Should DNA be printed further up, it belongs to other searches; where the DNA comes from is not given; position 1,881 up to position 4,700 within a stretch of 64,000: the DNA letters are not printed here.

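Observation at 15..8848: Unprecedented-looking operon: family-III CoA-transferase + orphan TAT-exported NarG-like molybdoenzyme + eliminase-type glycyl radical enzyme + activase + PNPOx-like flavoprotein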

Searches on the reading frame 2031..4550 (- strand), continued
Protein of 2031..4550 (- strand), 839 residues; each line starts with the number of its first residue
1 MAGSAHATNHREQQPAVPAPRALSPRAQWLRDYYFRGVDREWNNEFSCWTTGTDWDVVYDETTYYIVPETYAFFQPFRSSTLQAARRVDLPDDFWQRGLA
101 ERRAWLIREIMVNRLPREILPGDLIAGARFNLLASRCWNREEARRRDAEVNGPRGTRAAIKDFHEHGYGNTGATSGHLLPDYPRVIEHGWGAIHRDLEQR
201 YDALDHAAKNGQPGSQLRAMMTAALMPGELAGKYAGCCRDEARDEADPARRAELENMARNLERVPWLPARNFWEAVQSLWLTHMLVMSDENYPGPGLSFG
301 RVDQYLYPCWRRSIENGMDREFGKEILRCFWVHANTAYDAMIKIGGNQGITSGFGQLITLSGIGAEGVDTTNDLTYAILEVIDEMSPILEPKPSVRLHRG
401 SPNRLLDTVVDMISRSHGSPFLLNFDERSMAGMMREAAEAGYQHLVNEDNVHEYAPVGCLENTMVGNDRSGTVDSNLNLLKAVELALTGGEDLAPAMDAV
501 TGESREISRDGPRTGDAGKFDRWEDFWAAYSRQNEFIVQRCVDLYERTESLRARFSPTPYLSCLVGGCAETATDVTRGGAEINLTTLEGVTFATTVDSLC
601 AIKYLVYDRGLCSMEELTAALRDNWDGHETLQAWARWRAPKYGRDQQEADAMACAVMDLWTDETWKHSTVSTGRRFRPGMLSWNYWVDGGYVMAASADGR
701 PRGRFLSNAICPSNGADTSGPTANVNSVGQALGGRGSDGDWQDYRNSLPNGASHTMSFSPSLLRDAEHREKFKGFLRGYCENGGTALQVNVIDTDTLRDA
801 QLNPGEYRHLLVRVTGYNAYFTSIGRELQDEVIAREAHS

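Call 94: search_protein_families(library=ncbifam, proteins=[L167:7225-7992:+, L084:9180-9947:+, L167:12870-14489:+], max_evalue=0.00001)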
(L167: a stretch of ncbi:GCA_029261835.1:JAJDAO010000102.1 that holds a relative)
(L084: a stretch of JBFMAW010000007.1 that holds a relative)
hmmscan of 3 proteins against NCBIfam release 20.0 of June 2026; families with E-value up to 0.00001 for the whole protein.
L167:7225-7992:+ (255 aa): 17 families
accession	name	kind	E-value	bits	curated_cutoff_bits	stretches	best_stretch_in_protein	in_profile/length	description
NF003011.0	PRK03837.1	subfamily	1.3e-29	103.5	260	1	6-238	7-237/241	transcriptional regulator NanR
NF007001.0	PRK09464.1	equivalog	1.2e-24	87.3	330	1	6-241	4-239/254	pyruvate dehydrogenase complex transcriptional repressor PdhR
NF007442.0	PRK09990.1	equivalog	2.2e-22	79.7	301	1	16-248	14-248/256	transcriptional regulator GlcC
NF007741.0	PRK10421.1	equivalog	7.5e-21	74.7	311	1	17-243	12-242/262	transcriptional regulator LldR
NF003444.0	PRK04984.1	equivalog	1.1e-20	74.2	189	1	24-239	19-228/239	fatty acid metabolism transcriptional regulator FadR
TIGR02812.1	fadR_gamma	equivalog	4.8e-19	68.9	249.2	1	24-226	18-214/235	fatty acid metabolism transcriptional regulator FadR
NF007588.0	PRK10225.1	equivalog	3.2e-15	56.1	442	1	21-229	18-226/257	Uxu operon transcriptional regulator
NF008571.0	PRK11523.1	equivalog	5.2e-14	52.3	396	1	20-231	16-222/258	transcriptional regulator ExuR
TIGR03338.1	phnR_burk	equivalog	5.7e-13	49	271.5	1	5-76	4-74/212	phosphonate utilization associated transcriptional regulator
NF052282.1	PLP_TF_PdxR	equivalog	7.9e-13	48.2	320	1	17-81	6-70/448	MocR-like pyridoxine biosynthesis transcription factor PdxR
TIGR02018.2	his_ut_repres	equivalog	1.7e-11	43.9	220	1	20-85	7-72/226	histidine utilization transcriptional repressor HutC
NF052290.2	MocR_like_YczR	exception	2.9e-09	36.1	487.4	1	17-80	24-87/458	MocR-like transcription factor YczR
NF012025.0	PRK15481.1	equivalog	2.2e-07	29.9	573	1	19-107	13-104/432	MocR-like B6 salvage transcription factor PtsJ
NF052281.1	rhizopine_MocR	equivalog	4e-07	29.1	650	1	9-81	15-87/479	rhizopine catabolism transcriptional regulator MocR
NF052286.1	ecto_TF_EhuR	exception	5.4e-07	28.5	480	1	16-82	15-81/458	MocR-like ectoine utilization transcription factor EhuR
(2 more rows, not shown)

L084:9180-9947:+ (256 aa): 16 families
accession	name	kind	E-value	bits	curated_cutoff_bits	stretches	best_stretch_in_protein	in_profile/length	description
NF003011.0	PRK03837.1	subfamily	6e-29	101.3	260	1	16-244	4-230/241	transcriptional regulator NanR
NF003444.0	PRK04984.1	equivalog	8.6e-25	87.6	189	1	38-238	20-214/239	fatty acid metabolism transcriptional regulator FadR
TIGR02812.1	fadR_gamma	equivalog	6.5e-24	84.9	249.2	1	38-238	19-213/235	fatty acid metabolism transcriptional regulator FadR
NF007442.0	PRK09990.1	equivalog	3.5e-22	79.1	301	1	25-236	10-224/256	transcriptional regulator GlcC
NF007001.0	PRK09464.1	equivalog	2.7e-21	76.4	330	1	21-250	6-235/254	pyruvate dehydrogenase complex transcriptional repressor PdhR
NF007741.0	PRK10421.1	equivalog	2.1e-20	73.2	311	1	25-245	7-231/262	transcriptional regulator LldR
TIGR03338.1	phnR_burk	equivalog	1.6e-15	57.3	271.5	2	121-246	86-212/212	phosphonate utilization associated transcriptional regulator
NF007588.0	PRK10225.1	equivalog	3.6e-14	52.7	442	1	32-191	16-171/257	Uxu operon transcriptional regulator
NF008571.0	PRK11523.1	equivalog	2.4e-11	43.6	396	1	26-182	9-156/258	transcriptional regulator ExuR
NF052282.1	PLP_TF_PdxR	equivalog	1.6e-10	40.7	320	1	29-95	5-71/448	MocR-like pyridoxine biosynthesis transcription factor PdxR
NF052290.2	MocR_like_YczR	exception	5.5e-09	35.2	487.4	1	15-89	7-83/458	MocR-like transcription factor YczR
TIGR02018.2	his_ut_repres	equivalog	6.1e-09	35.6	220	1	34-98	8-72/226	histidine utilization transcriptional repressor HutC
NF052281.1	rhizopine_MocR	equivalog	6.1e-07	28.4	650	1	23-95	16-88/479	rhizopine catabolism transcriptional regulator MocR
NF012025.0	PRK15481.1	equivalog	5.3e-06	25.4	573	1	25-95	7-76/432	MocR-like B6 salvage transcription factor PtsJ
TIGR02325.1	C_P_lyase_phnF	equivalog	6.8e-06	25.8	156.8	0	33-91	16-74/238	phosphonate metabolism transcriptional regulator PhnF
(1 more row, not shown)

L167:12870-14489:+ (539 aa): 7 families
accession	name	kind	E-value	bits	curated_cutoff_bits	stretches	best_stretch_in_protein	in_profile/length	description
NF058674.1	CholsOxChoxAB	equivalog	1.8e-22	79.5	850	2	467-530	469-532/535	cholesterol oxidase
NF002550.0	PRK02106.1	subfamily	3.4e-17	62.2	605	0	194-291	176-272/563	choline dehydrogenase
TIGR03970.1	mycofact_MftG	equivalog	6.4e-16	58.4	387.45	1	457-523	413-479/487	mycofactocin dehydrogenase MftG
TIGR04542.1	GMC_mycofac_2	equivalog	1.3e-15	57.4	400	0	470-529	365-424/425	mycofactocin system GMC family oxidoreductase MftG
TIGR02462.1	pyranose_ox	equivalog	1.2e-13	50.9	544.9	1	405-534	416-547/548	pyranose oxidase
TIGR01810.1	betA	equivalog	2.4e-13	49.6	732.1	1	11-292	1-266/532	choline dehydrogenase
NF038210.1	GMC_mycofac_3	equivalog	1.7e-07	30.5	300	0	461-527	348-409/418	mycofactocin system GMC family oxidoreductase MftG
